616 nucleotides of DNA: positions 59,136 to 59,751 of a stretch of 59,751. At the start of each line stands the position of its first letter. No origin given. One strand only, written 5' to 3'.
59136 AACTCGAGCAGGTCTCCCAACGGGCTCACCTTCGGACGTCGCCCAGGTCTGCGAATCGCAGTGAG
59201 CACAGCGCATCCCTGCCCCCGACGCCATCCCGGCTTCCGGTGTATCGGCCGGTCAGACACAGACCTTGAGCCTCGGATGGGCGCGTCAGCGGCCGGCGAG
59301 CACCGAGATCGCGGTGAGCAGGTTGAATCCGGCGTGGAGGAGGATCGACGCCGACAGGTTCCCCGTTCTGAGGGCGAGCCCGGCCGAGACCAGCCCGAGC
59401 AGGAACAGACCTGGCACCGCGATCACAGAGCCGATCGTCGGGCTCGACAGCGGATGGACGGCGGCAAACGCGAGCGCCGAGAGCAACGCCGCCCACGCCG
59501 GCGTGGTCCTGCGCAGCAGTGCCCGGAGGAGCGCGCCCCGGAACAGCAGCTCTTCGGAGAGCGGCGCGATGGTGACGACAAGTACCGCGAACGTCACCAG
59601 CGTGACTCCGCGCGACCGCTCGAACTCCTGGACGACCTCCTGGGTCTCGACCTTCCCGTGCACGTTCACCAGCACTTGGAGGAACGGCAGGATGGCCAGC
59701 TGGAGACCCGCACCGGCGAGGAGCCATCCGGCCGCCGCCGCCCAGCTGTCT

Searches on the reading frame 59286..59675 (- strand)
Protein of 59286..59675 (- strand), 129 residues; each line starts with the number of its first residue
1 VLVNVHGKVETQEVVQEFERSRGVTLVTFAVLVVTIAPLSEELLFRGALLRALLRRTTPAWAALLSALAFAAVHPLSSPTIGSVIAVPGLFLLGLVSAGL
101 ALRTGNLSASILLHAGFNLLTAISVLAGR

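Call 23: search_protein_families(library=pfam, proteins=[window:59286-59675:-], max_evalue=0.001)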
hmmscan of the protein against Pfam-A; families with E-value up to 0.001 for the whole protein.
window:59286-59675:- (129 aa): 1 family
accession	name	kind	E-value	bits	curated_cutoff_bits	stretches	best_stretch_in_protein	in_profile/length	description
PF02517.21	Rce1-like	-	2.7e-20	72.9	22.4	1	25-120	3-93/93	Type II CAAX prenyl endopeptidase Rce1-like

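Call 29: find_encoding_contigs(protein=window:59286-59675:-, flank=10000, max_places=2)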
Protein window:59286-59675:- (129 aa): no gene with exactly this product is on record in the collection.
